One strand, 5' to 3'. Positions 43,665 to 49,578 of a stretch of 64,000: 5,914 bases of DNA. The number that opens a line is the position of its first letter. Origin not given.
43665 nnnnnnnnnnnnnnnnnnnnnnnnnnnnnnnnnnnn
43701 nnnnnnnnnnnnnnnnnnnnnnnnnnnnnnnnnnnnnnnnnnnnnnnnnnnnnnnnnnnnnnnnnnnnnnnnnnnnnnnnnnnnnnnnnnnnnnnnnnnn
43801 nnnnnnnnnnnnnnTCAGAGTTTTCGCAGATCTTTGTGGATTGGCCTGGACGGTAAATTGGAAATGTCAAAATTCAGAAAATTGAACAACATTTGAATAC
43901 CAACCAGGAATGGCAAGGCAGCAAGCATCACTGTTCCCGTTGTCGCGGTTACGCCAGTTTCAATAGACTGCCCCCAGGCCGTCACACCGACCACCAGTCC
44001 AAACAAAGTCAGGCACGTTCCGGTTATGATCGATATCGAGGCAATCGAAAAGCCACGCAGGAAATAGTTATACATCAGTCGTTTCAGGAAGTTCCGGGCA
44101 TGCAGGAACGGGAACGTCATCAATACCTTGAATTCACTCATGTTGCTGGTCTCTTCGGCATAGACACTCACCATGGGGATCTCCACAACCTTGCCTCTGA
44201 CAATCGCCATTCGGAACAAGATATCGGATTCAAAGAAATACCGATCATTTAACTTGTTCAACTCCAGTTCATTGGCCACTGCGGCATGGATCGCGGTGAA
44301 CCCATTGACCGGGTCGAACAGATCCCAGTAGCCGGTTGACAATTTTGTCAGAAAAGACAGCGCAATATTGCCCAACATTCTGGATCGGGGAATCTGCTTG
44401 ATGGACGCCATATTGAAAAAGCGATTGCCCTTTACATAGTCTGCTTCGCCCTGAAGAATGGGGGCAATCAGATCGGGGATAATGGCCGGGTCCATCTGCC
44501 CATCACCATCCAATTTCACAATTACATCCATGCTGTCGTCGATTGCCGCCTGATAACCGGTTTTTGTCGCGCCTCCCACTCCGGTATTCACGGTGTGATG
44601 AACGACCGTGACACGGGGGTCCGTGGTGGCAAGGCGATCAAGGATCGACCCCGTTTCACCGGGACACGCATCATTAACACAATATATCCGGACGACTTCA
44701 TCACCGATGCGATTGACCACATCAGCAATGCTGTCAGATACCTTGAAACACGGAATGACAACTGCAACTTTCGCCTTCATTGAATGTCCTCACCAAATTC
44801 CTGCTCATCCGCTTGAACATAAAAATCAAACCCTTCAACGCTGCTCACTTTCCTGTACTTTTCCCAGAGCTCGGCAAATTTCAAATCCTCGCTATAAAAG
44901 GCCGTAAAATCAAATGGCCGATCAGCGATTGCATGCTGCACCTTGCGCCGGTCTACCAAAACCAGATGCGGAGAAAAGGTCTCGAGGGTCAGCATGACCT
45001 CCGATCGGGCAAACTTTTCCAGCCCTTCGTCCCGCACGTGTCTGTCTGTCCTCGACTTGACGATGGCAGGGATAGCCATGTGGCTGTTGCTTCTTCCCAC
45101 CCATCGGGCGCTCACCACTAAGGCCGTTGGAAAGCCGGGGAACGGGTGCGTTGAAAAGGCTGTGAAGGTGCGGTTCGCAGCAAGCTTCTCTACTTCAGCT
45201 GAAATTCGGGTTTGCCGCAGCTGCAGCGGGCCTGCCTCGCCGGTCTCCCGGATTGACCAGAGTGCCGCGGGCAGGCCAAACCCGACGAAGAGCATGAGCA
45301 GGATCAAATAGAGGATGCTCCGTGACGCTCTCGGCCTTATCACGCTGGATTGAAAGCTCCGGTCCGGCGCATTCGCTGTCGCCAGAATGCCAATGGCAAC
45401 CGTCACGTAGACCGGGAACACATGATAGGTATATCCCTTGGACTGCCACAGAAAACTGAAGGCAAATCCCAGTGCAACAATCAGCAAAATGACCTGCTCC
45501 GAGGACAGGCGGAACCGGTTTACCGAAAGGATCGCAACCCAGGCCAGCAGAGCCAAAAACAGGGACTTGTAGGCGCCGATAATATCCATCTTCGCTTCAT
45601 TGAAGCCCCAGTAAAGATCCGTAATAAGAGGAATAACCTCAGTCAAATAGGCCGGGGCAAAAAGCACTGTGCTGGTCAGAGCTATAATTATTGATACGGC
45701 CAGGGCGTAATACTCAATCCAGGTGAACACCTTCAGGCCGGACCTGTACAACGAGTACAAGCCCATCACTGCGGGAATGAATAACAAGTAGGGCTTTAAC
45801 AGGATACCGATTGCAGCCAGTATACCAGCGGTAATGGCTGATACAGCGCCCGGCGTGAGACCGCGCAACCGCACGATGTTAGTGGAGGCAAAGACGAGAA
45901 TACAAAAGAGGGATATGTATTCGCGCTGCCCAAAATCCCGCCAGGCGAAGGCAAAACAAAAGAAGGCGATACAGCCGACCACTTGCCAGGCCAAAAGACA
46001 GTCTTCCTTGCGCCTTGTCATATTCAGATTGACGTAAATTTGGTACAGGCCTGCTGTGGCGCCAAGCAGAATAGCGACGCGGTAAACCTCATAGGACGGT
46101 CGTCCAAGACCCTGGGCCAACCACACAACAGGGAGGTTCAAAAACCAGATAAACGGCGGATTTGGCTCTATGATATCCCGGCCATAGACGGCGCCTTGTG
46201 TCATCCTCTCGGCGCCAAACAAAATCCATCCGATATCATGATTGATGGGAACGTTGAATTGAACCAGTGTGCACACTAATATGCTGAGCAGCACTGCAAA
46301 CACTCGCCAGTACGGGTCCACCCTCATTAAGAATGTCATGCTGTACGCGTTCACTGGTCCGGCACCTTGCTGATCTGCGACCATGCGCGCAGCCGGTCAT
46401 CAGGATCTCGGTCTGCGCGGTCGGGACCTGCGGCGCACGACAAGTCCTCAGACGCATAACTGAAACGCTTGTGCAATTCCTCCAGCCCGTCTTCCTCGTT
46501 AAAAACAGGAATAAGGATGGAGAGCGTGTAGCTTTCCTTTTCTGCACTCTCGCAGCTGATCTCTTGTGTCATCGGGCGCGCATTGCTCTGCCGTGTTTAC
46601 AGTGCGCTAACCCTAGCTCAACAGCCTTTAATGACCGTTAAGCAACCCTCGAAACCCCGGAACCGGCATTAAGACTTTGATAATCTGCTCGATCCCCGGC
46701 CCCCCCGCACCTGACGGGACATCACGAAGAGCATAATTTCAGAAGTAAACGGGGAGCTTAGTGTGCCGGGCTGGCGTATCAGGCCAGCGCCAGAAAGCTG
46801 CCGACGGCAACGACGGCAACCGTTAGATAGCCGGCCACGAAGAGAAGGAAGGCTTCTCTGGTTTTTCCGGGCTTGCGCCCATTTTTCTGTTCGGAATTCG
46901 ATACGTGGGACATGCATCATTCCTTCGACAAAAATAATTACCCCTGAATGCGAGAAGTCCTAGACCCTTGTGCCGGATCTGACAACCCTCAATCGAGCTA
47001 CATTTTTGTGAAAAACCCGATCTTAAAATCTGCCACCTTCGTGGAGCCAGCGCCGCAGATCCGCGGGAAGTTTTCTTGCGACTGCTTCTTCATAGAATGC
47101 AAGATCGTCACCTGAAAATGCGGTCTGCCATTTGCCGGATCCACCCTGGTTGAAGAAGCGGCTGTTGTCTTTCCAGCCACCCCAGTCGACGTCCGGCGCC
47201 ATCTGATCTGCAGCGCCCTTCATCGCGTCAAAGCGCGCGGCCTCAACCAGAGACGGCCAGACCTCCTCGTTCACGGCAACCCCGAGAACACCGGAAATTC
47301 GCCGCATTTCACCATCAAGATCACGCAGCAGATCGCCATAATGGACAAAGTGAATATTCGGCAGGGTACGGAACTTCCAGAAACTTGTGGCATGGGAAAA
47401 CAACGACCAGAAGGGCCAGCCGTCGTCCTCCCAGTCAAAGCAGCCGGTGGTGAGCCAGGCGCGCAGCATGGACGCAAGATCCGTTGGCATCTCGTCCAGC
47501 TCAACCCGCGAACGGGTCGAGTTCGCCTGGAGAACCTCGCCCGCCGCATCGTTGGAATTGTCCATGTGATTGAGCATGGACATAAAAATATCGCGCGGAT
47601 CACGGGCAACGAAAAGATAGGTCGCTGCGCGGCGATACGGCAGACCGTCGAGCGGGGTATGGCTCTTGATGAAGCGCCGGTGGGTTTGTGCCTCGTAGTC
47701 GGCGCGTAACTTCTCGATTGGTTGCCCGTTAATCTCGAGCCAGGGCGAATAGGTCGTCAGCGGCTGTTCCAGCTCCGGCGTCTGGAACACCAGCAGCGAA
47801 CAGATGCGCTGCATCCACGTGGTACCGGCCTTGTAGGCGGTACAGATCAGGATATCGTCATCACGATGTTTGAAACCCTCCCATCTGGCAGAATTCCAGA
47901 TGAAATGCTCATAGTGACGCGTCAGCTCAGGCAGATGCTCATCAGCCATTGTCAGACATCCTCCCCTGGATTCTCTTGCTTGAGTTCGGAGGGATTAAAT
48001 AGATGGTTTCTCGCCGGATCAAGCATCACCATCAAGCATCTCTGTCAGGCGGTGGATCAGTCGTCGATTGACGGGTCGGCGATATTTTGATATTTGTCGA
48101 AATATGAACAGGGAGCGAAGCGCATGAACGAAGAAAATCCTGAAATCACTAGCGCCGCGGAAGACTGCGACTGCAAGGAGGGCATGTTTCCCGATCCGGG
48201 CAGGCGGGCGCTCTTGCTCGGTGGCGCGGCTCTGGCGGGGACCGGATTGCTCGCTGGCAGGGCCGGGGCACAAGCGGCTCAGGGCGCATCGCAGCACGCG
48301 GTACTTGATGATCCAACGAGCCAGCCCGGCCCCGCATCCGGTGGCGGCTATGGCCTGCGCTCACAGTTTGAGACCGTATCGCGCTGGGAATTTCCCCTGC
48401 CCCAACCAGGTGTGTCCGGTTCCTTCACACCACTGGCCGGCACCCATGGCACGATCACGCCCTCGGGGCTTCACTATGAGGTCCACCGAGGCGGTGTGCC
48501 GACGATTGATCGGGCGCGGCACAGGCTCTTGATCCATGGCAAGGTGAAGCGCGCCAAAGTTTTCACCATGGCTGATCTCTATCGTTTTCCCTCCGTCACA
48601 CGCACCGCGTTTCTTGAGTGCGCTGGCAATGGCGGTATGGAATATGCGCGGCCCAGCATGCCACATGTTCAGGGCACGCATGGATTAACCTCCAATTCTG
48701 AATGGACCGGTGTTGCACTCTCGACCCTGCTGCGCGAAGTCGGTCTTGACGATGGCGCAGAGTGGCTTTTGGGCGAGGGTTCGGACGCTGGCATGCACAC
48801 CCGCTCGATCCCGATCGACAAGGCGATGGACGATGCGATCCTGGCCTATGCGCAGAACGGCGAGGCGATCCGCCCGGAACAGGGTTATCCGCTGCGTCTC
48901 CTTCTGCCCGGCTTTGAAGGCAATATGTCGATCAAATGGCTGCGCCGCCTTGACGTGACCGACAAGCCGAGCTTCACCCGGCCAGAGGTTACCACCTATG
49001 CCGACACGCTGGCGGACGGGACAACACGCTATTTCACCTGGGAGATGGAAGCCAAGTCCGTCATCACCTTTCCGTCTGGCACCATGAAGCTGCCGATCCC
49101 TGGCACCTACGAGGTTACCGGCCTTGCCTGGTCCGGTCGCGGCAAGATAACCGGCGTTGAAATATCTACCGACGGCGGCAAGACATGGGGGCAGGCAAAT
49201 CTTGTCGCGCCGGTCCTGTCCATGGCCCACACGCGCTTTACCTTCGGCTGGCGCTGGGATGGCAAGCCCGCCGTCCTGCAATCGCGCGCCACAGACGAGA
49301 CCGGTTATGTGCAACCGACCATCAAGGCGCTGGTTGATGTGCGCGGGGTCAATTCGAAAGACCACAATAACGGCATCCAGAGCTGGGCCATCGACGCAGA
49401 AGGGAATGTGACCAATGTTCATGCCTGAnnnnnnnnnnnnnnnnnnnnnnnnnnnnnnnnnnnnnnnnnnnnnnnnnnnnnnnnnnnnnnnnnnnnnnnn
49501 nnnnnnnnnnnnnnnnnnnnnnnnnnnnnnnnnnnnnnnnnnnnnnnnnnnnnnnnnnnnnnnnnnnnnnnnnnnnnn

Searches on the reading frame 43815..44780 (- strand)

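Call 77: search_protein_families(library=pfam, proteins=[window:43815-44780:-], max_evalue=0.00001)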
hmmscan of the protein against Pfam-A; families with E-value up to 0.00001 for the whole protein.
window:43815-44780:- (321 aa): 1 family
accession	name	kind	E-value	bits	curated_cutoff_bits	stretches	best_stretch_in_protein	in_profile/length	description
PF00535.33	Glycos_transf_2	-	1.5e-19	71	23.3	1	7-171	2-166/168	Glycosyl transferase family 2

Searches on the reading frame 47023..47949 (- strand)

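Call 77: search_protein_families(library=pfam, proteins=[window:47023-47949:-], max_evalue=0.00001)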
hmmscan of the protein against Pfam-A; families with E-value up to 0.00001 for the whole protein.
window:47023-47949:- (308 aa): 1 family
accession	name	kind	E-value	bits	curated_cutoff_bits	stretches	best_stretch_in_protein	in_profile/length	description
PF00685.33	Sulfotransfer_1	-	1.6e-39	136.3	22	1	30-294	1-251/255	Sulfotransferase domain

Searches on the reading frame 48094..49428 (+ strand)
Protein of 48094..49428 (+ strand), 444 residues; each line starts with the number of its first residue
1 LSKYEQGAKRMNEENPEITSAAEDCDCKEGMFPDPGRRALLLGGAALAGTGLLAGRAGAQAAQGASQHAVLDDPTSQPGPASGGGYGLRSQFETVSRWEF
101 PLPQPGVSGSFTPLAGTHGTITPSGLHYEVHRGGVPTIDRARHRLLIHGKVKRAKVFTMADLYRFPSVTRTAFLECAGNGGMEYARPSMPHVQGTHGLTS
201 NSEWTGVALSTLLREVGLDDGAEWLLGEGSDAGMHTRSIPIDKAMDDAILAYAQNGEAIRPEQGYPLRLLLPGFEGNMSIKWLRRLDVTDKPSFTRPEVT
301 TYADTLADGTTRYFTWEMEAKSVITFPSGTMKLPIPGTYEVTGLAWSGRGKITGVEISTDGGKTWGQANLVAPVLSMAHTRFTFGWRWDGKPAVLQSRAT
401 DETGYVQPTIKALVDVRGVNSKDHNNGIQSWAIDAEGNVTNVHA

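Call 77: search_protein_families(library=pfam, proteins=[window:48094-49428:+], max_evalue=0.00001)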
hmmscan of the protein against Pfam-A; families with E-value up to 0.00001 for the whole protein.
window:48094-49428:+ (444 aa): 2 families
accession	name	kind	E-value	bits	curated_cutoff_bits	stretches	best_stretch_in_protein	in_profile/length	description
PF00174.25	Oxidored_molyb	-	6.5e-49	166.2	24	1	133-293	2-165/169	Oxidoreductase molybdopterin binding domain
PF03404.22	Mo-co_dimer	-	3.2e-16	60.1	22.7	1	312-421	1-127/138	Mo-co oxidoreductase dimerisation domain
